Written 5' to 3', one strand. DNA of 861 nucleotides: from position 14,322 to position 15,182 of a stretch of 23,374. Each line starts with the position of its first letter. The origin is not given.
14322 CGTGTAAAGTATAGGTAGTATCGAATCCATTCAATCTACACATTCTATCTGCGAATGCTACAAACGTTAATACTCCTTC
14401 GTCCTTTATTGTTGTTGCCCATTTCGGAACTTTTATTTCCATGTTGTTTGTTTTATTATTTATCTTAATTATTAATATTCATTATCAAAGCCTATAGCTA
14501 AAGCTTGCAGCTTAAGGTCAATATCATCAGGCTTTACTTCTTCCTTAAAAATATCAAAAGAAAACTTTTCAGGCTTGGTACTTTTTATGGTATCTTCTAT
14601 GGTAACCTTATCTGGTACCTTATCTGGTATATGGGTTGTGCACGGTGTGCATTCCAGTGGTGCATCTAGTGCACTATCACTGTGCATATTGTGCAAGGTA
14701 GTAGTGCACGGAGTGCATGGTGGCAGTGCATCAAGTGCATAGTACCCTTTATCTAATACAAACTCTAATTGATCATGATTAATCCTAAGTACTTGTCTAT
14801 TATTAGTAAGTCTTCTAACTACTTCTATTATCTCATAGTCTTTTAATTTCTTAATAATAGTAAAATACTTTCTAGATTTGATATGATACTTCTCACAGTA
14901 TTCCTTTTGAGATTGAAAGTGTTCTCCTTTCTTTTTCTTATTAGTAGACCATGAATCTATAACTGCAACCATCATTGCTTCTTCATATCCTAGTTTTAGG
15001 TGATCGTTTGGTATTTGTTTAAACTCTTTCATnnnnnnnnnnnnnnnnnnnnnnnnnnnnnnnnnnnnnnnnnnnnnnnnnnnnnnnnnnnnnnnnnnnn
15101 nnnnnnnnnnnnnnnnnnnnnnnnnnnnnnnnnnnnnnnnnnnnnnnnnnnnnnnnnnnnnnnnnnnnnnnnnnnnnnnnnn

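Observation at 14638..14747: Phased GTGCA iteron array inside the initiator-like gene: candidate lambda-O-style origin of replication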

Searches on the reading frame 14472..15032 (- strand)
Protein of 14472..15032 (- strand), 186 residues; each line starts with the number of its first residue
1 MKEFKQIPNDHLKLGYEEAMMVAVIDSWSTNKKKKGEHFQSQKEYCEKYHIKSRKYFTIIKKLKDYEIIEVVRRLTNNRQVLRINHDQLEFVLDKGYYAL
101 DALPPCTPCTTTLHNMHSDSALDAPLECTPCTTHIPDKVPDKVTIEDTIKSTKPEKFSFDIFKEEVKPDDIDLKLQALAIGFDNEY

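Call 8: search_protein_families(library=phrogs, proteins=[window:14472-15032:-], max_evalue=0.01)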
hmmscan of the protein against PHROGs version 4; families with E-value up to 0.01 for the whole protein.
window:14472-15032:- (186 aa): 3 families
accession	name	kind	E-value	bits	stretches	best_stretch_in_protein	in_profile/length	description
phrog_428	-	DNA, RNA and nucleotide metabolism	0.00011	22.5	1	8-104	94-193/455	replication initiation protein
phrog_678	-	DNA, RNA and nucleotide metabolism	0.00066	20.3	1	23-173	80-225/346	replication initiation O-like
phrog_8102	-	DNA, RNA and nucleotide metabolism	0.0089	16.1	1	28-80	47-102/337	replication initiation protein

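Call 9: search_protein_families(library=pfam, proteins=[window:14472-15032:-], max_evalue=0.1)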
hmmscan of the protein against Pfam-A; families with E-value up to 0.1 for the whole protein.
window:14472-15032:- (186 aa): 2 families
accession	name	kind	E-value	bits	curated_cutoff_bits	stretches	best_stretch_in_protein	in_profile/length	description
PF22381.2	Staph_reg_Sar_Rot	-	0.022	15.3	27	1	9-82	7-71/85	Transcriptional regulator SarA/Rot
PF21984.2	DnaD_N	-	0.062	13.9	27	0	12-75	12-71/101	DnaD N-terminal domain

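Call 11: find_homologous_proteins(query=window:14472-15032:-, max_evalue=0.001)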
Query window:14472-15032:- (186 aa): 31 proteins with E <= 0.001 among 96 candidates.
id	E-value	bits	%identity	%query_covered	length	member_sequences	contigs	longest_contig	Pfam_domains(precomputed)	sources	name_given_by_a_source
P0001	4.0e-122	423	100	100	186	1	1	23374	-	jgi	-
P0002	8.1e-98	343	85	99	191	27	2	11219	-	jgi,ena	jgi:hypothetical protein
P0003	6.5e-93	327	81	99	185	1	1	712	-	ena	-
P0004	3.5e-90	319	79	99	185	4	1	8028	-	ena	-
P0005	1.7e-86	307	73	100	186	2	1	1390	-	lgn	-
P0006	3.8e-86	305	74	97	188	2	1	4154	-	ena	-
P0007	4.4e-82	292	70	98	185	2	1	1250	-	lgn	-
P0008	5.7e-82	292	71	99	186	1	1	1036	-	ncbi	-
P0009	1.5e-80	287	74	100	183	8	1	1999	-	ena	-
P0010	9.2e-80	285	72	98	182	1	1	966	-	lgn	-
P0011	5.3e-74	266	68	97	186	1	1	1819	-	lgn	-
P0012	1.2e-70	255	67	99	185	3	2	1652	-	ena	-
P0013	5.9e-69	249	65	99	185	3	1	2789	-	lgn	-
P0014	4.9e-66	240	63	98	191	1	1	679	-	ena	-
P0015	3.4e-64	234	64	99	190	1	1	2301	-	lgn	-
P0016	6.4e-64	233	58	98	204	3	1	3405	-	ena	-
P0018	3.0e-62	228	61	99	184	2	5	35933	-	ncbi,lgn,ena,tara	tara:strand:+ start:1849 stop:2403 length:555 start_codon:yes stop_codon:yes gene_type:complete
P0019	6.1e-62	227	63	98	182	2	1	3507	-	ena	-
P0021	2.7e-58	215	59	100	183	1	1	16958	-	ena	-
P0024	4.0e-57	211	61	98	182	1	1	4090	-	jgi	jgi:hypothetical protein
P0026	2.8e-53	198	57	97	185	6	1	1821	-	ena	-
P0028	1.4e-44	170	53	98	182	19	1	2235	-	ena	-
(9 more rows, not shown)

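Call 12: search_dna_similar(query=window:14472-15032:-, collection=phages, mode=protein, max_evalue=0.001, max_rows=40)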
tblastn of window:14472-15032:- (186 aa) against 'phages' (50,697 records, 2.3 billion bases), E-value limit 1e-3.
No match.
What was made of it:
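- Tried and rejected: tblastn of the initiator against 50,697 deposited phages: no match (call 12).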

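Call 14: find_related_loci(query=A1, collection=viral_contigs, flank=10000)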
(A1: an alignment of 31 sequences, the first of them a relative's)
Query A1 (186 aa) in viral_contigs; peptide patterns used: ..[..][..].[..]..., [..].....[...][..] (x = any residue, [..] = any of these).
240 stretches matched a pattern; 3 encode a relative of the query (tblastn E <= 1e-3); 3 distinct loci.
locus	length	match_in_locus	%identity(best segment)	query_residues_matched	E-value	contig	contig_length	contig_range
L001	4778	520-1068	74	1-186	1e-86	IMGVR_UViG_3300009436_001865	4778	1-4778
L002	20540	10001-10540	58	4-186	2e-66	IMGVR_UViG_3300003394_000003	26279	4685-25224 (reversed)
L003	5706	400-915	53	12-186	8e-50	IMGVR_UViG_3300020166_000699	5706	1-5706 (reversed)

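Call 15: find_related_loci(query=A1, collection=metagenome_contigs, flank=10000)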
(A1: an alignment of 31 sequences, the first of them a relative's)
Query A1 (186 aa) in metagenome_contigs; peptide patterns used: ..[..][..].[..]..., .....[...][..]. (x = any residue, [..] = any of these).
600 stretches matched a pattern (row limit reached: there are more); 3 encode a relative of the query (tblastn E <= 1e-3); 3 distinct loci.
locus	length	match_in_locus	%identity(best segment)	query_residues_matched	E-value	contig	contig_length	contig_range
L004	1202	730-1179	91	3-152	4e-97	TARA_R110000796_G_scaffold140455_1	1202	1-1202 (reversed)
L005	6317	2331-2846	53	12-186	3e-50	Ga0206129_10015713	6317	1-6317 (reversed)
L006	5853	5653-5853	51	4-73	1e-15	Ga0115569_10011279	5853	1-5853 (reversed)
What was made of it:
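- Tried and rejected: The viral and metagenome contig scans each gave only three loci (calls 14, 15).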

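Call 16: find_encoding_contigs(protein=P0002, flank=10000, max_places=2)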
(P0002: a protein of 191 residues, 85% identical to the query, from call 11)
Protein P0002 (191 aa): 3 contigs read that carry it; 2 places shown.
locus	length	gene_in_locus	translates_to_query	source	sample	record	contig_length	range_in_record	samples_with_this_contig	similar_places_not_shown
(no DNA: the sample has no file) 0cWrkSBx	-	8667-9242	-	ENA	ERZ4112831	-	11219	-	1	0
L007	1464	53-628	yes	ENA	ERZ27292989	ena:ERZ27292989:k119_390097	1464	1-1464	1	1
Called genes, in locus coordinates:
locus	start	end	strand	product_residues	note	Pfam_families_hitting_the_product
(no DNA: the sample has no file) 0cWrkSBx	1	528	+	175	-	?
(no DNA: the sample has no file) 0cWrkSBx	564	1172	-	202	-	-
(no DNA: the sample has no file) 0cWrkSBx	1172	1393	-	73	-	-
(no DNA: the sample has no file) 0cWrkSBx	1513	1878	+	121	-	-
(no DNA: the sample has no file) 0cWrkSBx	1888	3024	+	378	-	PF04860:Phage_portal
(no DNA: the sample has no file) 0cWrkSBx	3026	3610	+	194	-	PF20459:DUF6712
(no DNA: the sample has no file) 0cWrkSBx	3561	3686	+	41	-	-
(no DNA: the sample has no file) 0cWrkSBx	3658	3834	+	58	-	-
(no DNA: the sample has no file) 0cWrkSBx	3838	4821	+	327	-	PF00801:PKD (weak), PF18911:PKD_4, PF00801:PKD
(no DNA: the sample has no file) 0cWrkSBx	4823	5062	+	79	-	-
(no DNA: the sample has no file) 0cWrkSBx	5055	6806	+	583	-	-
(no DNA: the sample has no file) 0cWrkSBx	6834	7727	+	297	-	-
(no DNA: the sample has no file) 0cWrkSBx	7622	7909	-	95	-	-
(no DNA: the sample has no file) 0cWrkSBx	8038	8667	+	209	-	PF13392:HNH_3 (weak)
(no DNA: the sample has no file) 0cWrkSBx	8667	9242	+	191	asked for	-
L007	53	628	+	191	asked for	-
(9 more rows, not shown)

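Call 17: find_encoding_contigs(protein=P0018, flank=10000, max_places=2)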
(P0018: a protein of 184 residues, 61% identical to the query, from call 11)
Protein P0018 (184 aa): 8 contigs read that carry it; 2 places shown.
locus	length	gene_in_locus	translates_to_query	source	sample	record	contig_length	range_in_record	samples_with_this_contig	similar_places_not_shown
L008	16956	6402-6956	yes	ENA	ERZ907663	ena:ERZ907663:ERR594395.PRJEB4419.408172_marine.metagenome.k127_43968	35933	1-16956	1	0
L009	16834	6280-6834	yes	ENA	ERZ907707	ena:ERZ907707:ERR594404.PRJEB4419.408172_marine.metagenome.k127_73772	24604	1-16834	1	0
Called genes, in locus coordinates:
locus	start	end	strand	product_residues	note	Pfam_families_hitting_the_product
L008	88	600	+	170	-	-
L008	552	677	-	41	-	-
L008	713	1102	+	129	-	-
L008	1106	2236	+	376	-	PF04860:Phage_portal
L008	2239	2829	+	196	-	PF20459:DUF6712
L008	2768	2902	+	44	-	-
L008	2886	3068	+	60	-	-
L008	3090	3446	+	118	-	-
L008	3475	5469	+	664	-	-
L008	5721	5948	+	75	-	PF05225:HTH_psq (faint), PF02796:HTH_7 (weak)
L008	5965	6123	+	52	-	PF02796:HTH_7 (weak), PF13936:HTH_38, PF08281:Sigma70_r4_2 (weak), PF13384:HTH_23 (weak)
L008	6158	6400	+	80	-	-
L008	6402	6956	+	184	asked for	-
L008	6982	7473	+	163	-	-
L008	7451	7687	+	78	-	-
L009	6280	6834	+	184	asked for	-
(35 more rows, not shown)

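Call 18: find_encoding_contigs(protein=P0021, flank=10000, max_places=2)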
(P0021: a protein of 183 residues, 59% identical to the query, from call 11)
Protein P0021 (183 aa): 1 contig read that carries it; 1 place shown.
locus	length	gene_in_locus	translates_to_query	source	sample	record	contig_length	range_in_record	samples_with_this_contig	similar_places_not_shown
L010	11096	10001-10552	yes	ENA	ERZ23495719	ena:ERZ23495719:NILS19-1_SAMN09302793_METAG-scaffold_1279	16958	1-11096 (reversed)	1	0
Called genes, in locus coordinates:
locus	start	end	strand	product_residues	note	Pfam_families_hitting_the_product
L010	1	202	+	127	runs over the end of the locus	-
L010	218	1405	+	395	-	PF04860:Phage_portal (weak)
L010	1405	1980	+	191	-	PF20459:DUF6712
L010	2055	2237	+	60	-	-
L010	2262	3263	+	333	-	PF18911:PKD_4 (weak), PF00801:PKD (weak)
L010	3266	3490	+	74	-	-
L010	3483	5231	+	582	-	-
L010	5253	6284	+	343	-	PF05658:YadA_head (faint)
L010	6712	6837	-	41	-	-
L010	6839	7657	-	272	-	PF20691:TAGT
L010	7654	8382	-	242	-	PF01501:Glyco_transf_8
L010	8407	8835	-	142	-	PF01541:GIY-YIG (weak)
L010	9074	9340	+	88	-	-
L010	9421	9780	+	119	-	-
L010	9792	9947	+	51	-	-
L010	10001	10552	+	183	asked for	-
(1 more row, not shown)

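Call 23: find_encoding_contigs(protein=P0004, flank=5000, max_places=1)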
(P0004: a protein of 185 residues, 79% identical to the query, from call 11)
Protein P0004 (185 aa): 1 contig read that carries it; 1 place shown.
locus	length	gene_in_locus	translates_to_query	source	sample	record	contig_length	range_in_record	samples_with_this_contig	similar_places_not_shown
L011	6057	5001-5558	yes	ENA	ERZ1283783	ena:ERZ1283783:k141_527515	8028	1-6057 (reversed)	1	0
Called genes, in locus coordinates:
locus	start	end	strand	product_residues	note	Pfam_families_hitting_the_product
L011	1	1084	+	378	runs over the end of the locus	PF04860:Phage_portal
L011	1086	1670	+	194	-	PF20459:DUF6712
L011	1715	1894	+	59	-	-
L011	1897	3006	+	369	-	-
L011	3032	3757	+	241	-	PF05658:YadA_head (faint)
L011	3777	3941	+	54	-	-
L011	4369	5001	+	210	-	PF13392:HNH_3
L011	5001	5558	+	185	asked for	-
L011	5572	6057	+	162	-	?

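Call 24: find_encoding_contigs(protein=P0006, flank=5000, max_places=1)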
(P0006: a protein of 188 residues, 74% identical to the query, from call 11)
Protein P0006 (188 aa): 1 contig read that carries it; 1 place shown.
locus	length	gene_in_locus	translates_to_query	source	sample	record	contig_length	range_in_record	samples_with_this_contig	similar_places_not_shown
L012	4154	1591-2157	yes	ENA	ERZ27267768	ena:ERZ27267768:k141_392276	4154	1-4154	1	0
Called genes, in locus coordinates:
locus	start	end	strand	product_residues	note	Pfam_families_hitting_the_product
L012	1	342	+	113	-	?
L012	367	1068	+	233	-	PF05658:YadA_head (weak)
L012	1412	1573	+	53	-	PF13936:HTH_38 (weak)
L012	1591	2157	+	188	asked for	-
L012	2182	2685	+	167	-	-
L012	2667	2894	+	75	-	-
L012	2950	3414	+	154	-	-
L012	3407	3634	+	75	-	-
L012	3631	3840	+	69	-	-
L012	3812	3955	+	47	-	-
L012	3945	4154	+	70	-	?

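Call 25: find_encoding_contigs(protein=P0013, flank=5000, max_places=1)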
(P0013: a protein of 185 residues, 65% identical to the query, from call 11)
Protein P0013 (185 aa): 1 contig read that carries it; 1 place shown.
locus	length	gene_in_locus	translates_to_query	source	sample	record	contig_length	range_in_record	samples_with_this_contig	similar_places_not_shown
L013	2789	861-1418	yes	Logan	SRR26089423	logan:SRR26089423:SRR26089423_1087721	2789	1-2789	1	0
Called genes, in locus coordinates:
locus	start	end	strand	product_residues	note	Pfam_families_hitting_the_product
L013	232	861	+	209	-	PF13392:HNH_3, PF13384:HTH_23 (faint)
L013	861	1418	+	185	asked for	-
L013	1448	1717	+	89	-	-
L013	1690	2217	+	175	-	-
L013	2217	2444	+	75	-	-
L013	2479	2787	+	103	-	?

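Call 26: find_encoding_contigs(protein=P0016, flank=5000, max_places=1)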
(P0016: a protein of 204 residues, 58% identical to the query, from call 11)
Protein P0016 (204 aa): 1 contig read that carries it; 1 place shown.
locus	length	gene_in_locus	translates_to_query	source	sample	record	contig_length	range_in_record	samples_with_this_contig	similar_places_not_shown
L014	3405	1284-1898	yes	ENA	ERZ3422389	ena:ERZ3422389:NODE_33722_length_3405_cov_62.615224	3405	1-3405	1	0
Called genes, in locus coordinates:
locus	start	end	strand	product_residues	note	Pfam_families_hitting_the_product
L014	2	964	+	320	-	?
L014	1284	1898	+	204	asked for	-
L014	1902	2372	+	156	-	-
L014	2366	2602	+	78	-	-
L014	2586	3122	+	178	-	-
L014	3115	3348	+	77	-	-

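Call 27: find_encoding_contigs(protein=P0019, flank=5000, max_places=1)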
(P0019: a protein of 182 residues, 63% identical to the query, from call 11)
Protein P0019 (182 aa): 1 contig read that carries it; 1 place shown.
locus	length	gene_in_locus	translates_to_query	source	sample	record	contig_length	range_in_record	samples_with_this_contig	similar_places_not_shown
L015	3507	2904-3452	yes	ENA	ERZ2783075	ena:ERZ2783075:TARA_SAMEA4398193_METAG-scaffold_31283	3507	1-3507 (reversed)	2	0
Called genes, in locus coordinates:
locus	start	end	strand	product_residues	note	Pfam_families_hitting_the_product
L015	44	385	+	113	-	-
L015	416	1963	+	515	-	PF05658:YadA_head (weak)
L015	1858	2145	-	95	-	-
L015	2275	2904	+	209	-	PF13392:HNH_3 (weak), PF13384:HTH_23 (faint)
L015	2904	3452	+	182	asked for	-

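Call 28: find_encoding_contigs(protein=P0026, flank=5000, max_places=1)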
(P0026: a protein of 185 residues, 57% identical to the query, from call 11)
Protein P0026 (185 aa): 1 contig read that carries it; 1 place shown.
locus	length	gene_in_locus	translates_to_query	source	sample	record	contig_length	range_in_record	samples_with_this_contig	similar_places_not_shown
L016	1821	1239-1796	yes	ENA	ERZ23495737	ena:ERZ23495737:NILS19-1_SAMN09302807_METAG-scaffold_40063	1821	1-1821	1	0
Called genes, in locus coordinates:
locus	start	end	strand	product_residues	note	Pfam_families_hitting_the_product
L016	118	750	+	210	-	-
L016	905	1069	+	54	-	PF13936:HTH_38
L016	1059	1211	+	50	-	PF13518:HTH_28 (faint)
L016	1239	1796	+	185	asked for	-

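Call 29: find_encoding_contigs(protein=P0028, flank=5000, max_places=1)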
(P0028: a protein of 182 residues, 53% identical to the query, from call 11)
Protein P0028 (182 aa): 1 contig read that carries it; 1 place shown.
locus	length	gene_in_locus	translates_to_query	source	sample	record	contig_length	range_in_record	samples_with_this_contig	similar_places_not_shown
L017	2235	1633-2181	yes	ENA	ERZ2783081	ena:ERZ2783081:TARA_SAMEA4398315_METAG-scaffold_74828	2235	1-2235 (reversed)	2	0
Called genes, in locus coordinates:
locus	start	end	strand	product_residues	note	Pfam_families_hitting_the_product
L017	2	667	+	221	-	?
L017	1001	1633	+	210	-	PF13392:HNH_3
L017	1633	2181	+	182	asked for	-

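Call 30: find_encoding_contigs(protein=P0024, flank=5000, max_places=1)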
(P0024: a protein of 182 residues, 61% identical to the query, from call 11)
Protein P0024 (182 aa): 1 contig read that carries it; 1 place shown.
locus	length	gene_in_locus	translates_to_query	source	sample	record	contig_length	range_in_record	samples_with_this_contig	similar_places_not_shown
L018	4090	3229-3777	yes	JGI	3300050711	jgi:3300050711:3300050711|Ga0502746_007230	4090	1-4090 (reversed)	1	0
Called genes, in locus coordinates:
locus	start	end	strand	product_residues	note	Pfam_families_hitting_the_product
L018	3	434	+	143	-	?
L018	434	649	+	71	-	-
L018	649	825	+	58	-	-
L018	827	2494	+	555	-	-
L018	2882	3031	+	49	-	PF13936:HTH_38 (weak)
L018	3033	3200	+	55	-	-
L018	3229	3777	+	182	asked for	-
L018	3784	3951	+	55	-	-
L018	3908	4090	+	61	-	?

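Call 37: search_solved_structures(query=A1, max_evalue=10, show_alignments=2)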
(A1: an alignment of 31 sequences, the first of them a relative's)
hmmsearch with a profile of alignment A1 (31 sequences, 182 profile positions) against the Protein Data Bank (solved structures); distinct sequences matched with E-value up to 10: 1.
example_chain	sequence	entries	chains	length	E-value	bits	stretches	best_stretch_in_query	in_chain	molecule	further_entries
2ekd_A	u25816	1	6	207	1.3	12.1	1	43-68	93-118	Hypothetical protein PH0250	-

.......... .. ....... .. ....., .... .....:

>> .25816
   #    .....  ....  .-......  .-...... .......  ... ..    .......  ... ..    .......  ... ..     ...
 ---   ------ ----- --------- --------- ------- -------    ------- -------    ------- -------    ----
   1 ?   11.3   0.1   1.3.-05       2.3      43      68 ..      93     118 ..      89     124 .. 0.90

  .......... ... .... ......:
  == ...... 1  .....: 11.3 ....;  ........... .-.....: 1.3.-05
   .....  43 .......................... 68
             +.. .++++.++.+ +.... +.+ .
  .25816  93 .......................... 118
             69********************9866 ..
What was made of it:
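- Tried and rejected: Sequence search of PDB chains with the family profile: nothing significant (call 37).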

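Call 40: predict_structure(alignment_id=A1)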
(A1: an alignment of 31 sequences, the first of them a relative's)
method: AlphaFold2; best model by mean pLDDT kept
length: 186 residues; sequences in the alignment: 31
mean_pLDDT: 67.7   pTM: 0.48
mean pLDDT of the five models: 67.7, 65.4, 64.4, 62.3, 62.1
residues with pLDDT >= 90: 35; 70-90: 50; 50-70: 43; < 50: 58
segments of 3 or more residues with pLDDT < 50: 107-150, 152-154, 161-166
pLDDT, mean of each block of 10 residues (from residue 1): 69 89 82 68 88 92 92 83 90 84 51 43 45 43 47 50 51 60 54
secondary structure, 60 per line:
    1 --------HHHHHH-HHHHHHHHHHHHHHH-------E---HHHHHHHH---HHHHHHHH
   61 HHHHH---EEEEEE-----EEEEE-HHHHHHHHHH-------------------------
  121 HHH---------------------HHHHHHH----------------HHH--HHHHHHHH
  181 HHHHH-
elements in order: H9-14 H16-30 H42-49 H53-65 E69-74 E80-84 H86-95 H145-151 H173-185
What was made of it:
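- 14472..15032 (-): Gene for the 186-aa initiator-like protein: N-terminal winged helix, disordered linker, short C-terminal motifs. AF2 model (call 40).
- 14742..15032 (-): Coding region of the winged-helix DNA-binding domain (residues 1-97). Elements: H16-30, H42-49, H53-65, wing E69-74 and E80-84, H86-95 (call 40).
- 14838..14876 (-): Codons 53-65, the predicted recognition helix (helix 3). Residues 53, 54, 55 and 57 track the iteron class. Helix limits come from call 40.
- On Lambda O-type initiator and origin (Pfam PF04492 Phage_rep_O): The C-terminal 50 residues have low confidence and no predicted domain (call 40).
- On RepA_N plasmid initiators (Pfam PF06970; pSK41 Rep): There are only short helices at 145-151 and 173-185, with pLDDT around 50-60 (call 40).
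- Closest known: Phage lambda ori-lambda inside gene O. Different: The protein is 186 aa against 299, with no folded C-terminal domain predicted (call 40).
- Closest known: RepA_N-family theta-replication initiators. Different: Here only about 50 low-confidence residues with short motifs follow the linker (call 40).
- Residues 107-150 are predicted disordered (pLDDT < 50), with further low-confidence stretches to residue 166 (call 40).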

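Call 44: fold_search(model_id=the predicted structure, library=pdb)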
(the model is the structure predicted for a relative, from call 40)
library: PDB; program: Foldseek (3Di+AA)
matches with E <= 10: 1481; with E <= 0.001: 0
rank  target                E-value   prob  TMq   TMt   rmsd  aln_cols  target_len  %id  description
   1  4pql_B                1.1e-02  1.00  0.34  0.47   5.9       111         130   16  N-Terminal domain of DNA binding protein (released 2014-06-11)
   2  5kbj_H                1.5e-02  1.00  0.34  0.47   7.3       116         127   17  Structure of Rep-DNA complex (released 2016-06-29)
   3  3g3z_A                1.7e-02  0.96  0.25  0.31  12.6        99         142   16  The structure of NMB1585, a MarR family regulator from Neisseria meningitidis (released 2009-04-14)
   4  4pql_A                2.0e-02  0.99  0.32  0.43   6.0       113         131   17  N-Terminal domain of DNA binding protein (released 2014-06-11)
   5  4pta                  2.7e-02  0.99  0.33  0.48   6.8       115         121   11  Structure of MDR initiator (released 2014-06-25)
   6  6xjf_B                3.3e-02  0.99  0.32  0.52   3.6        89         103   18  X-ray crystal structure of Pyrococcus furiosus general transcription factor TFE-alpha (SeMet labeled protein) (released 2020-07-08)
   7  5kbj_A                3.5e-02  0.99  0.34  0.46   5.9       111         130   16  Structure of Rep-DNA complex (released 2016-06-29)
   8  8zde_C                3.7e-02  0.98  0.29  0.37   5.1        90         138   16  Crystal structure of HsmR with DNA bound (released 2025-11-05)
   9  8zde_B                4.2e-02  0.97  0.29  0.35   5.1        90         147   16  Crystal structure of HsmR with DNA bound (released 2025-11-05)
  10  6cmv_C                4.5e-02  0.99  0.33  0.50   3.4        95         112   13  Crystal structure of Archaeal Biofilm Regulator (AbfR2) from Sulfolobus acidocaldarius (released 2018-11-14)
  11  4pt7_B                4.5e-02  0.99  0.34  0.45   5.8       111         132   16  Structure of initiator (released 2014-06-25)
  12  3bro_A                5.1e-02  0.99  0.29  0.38   3.7        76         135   16  Crystal structure of the transcription regulator MarR from Oenococcus oeni PSU-1 (released 2008-01-15)
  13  8za5_B                5.4e-02  0.97  0.29  0.37   5.0        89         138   15  Crystal structure of HsmR (released 2025-10-29)
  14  8zde_A                5.4e-02  0.96  0.29  0.37   5.1        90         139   16  Crystal structure of HsmR with DNA bound (released 2025-11-05)
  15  3w6j_F                5.7e-02  0.92  0.27  0.29  10.9       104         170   18  Crystal structure of ScpAB core complex (released 2013-04-24)
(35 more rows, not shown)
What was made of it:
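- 14742..15032 (-): Foldseek best hits are RepA_N initiator N-domains 4pql, 5kbj, 4pta and 4pt7 (call 44).
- On RepA_N plasmid initiators (Pfam PF06970; pSK41 Rep): Generic MarR-type folds follow closely (call 44).
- Closest known: RepA_N-family theta-replication initiators. Same: These are the best structural neighbours of the N-domain (4pql, 5kbj, 4pta, 4pt7; call 44).
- The best Foldseek PDB hits are RepA_N initiator N-domains, including a Rep-DNA complex (call 44). Fold matches are weak (E about 1e-2, TM about 0.47), and ordinary MarR-type regulators follow closely (call 44). The fold is generic: MarR, ArsR and CodY-type regulators appear just below the RepA_N hits (call 44).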

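Call 47: search_protein_families(library=pfam, alignment_id=A1, max_evalue=1)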
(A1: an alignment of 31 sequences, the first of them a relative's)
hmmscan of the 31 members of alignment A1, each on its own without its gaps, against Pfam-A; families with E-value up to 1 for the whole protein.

A. member 1, P0001 (186 aa): 2 families
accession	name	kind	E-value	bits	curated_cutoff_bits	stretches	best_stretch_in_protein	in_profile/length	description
PF22381.2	Staph_reg_Sar_Rot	-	0.022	15.3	27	1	9-82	7-71/85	Transcriptional regulator SarA/Rot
PF21984.2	DnaD_N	-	0.062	13.9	27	1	12-75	12-71/101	DnaD N-terminal domain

B. families by the number of members that match (of 31 scanned): 41 families (the first 25 are shown)
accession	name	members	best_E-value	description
PF22381.2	Staph_reg_Sar_Rot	19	3.5e-05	Transcriptional regulator SarA/Rot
PF13545.12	HTH_Crp_2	13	2.9e-06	Crp-like helix-turn-helix domain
PF14502.12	HTH_41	12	0.00021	Helix-turn-helix domain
PF21984.2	DnaD_N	10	0.0019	DnaD N-terminal domain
PF04492.19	Phage_rep_O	9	0.0019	Bacteriophage replication protein O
PF13412.12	HTH_24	8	5.5e-05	Winged helix-turn-helix DNA-binding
PF13730.12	HTH_36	6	0.015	Helix-turn-helix domain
PF10369.15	ALS_ss_C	5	0.077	Small subunit of acetolactate synthase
PF24101.1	eWH_GTF3C1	4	0.012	GTF3C1, extended winged-helix domain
PF22560.2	GMT-wHTH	3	0.011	GMT-like wHTH domain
PF12269.13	CpG_bind_C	3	0.027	CpG binding protein C-terminal domain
PF17007.11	HTH_micro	2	0.0037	HTH-like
PF24516.1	ARM_KNTC1_2nd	2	0.0091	KNTC1 second ARM-repeats domain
PF22631.2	PLCB1-4-like_EFh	2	0.01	Phosphoinositide phospholipase C beta1-4-like EF-hand domain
PF02082.26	Rrf2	2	0.011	Iron-dependent Transcriptional regulator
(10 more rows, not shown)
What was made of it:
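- On RepA_N plasmid initiators (Pfam PF06970; pSK41 Rep): DnaD_N is hit below threshold in 10 of 31 members (call 47).
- Pfam's weak hits include SarA/Rot and Crp-type HTH domains (call 47).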
